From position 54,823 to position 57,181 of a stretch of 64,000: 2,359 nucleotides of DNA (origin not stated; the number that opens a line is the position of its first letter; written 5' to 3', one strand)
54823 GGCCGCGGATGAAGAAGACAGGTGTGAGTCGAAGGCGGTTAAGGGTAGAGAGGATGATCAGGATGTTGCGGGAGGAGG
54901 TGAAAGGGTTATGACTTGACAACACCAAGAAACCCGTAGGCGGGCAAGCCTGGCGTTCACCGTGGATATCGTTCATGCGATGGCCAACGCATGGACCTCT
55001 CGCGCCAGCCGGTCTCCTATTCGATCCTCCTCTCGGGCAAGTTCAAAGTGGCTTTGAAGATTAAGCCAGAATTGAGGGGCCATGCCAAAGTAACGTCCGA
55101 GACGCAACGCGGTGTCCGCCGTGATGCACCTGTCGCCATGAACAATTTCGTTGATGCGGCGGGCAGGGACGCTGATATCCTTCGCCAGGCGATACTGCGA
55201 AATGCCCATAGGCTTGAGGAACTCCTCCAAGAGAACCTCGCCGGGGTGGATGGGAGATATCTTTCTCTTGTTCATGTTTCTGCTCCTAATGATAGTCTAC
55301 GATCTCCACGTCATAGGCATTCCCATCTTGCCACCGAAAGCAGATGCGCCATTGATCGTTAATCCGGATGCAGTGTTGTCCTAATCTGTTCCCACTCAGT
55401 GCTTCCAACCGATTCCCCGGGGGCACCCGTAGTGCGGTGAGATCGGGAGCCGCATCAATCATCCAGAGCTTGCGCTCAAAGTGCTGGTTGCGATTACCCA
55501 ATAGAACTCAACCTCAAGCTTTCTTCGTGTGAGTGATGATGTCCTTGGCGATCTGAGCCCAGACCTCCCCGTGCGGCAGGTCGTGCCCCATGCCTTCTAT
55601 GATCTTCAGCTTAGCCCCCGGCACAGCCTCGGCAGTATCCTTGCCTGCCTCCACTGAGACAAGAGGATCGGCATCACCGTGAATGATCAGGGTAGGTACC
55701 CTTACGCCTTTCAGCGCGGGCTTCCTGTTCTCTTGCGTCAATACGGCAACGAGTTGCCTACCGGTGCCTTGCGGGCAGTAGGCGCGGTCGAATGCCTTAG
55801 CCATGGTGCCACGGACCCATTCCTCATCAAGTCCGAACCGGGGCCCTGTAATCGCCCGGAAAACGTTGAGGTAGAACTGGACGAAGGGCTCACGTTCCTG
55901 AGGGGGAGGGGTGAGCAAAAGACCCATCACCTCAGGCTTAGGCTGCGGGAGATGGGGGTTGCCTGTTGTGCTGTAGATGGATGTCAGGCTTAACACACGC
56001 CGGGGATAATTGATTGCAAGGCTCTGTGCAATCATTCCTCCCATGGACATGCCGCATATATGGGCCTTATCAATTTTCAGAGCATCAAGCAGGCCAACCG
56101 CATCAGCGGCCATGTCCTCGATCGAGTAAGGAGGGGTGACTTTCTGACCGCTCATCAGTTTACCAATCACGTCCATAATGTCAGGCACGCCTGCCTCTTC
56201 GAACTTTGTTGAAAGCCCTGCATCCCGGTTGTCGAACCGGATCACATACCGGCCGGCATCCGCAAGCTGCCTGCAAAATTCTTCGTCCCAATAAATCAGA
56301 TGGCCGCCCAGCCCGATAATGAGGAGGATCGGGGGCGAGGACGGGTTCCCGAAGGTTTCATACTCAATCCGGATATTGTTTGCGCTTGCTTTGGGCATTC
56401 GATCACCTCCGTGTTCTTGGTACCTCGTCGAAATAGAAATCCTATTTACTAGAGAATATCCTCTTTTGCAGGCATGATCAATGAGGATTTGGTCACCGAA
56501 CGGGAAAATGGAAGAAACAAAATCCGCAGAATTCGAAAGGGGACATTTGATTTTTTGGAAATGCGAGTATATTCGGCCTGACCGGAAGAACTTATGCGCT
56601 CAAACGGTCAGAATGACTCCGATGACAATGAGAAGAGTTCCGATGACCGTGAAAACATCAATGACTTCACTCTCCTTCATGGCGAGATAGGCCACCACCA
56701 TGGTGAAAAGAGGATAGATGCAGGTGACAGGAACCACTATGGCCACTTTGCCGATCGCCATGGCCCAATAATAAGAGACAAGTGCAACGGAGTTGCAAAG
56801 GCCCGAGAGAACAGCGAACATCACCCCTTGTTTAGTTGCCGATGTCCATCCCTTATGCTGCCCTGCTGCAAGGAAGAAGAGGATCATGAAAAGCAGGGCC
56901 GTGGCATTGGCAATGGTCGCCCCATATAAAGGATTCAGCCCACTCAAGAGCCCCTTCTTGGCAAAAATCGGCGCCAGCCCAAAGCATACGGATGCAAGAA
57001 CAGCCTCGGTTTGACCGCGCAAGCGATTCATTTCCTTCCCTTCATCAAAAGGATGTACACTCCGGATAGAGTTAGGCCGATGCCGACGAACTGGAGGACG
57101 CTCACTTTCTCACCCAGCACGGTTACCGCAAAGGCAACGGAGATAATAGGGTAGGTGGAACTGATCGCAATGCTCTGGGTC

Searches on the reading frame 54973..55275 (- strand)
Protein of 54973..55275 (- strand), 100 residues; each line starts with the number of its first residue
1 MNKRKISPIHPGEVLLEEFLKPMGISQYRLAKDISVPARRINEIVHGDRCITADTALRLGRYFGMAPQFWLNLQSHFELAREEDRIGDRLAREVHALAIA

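Call 45: search_protein_families(library=pfam, proteins=[window:54973-55275:-], max_evalue=0.001)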
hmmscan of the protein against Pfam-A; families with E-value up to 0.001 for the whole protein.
window:54973-55275:- (100 aa): 1 family
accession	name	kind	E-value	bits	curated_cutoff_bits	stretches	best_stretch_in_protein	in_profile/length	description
PF01381.28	HTH_3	-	2.3e-07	31.2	23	1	16-68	1-53/55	Helix-turn-helix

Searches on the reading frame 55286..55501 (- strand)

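Call 45: search_protein_families(library=pfam, proteins=[window:55286-55501:-], max_evalue=0.001)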
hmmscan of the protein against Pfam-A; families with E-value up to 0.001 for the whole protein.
window:55286-55501:- (71 aa): 1 family
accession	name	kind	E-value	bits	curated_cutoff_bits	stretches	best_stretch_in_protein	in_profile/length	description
PF05015.19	HigB-like_toxin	-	2.1e-15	57.4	27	1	5-71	26-91/91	RelE-like toxin of type II toxin-antitoxin system HigB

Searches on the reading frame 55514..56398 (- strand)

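Call 45: search_protein_families(library=pfam, proteins=[window:55514-56398:-], max_evalue=0.001)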
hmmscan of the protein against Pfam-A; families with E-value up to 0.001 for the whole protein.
window:55514-56398:- (294 aa): 6 families
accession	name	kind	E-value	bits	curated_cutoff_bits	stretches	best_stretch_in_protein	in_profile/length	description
PF00561.26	Abhydrolase_1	-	2.3e-23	83.6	25.8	1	22-274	1-240/245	alpha/beta hydrolase fold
PF12146.15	Hydrolase_4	-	1.2e-15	57.9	27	2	226-275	184-235/239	Serine aminopeptidase, S33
PF12697.13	Abhydrolase_6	-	1e-14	56.2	26.3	1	30-284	7-215/217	Alpha/beta hydrolase family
PF20408.4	Abhydrolase_11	-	4.6e-05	23.7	27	0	223-275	117-168/193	Alpha/beta hydrolase domain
PF07859.19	Abhydrolase_3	-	0.00035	20.8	25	1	37-272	16-206/210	alpha/beta hydrolase fold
PF02230.22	Abhydrolase_2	-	0.00041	20.7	23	0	226-279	149-206/217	Phospholipase/Carboxylesterase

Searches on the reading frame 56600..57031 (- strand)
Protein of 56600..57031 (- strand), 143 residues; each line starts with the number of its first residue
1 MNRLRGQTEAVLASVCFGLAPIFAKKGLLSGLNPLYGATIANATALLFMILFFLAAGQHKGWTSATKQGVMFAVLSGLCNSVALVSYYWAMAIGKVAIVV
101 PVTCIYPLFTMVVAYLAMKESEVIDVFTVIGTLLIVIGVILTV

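Call 45: search_protein_families(library=pfam, proteins=[window:56600-57031:-], max_evalue=0.001)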
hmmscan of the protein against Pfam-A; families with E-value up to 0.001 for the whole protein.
window:56600-57031:- (143 aa): 1 family
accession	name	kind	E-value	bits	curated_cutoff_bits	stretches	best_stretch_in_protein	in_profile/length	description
PF00892.27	EamA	-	8.2e-15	55.7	28.2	1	10-142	7-133/135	EamA-like transporter family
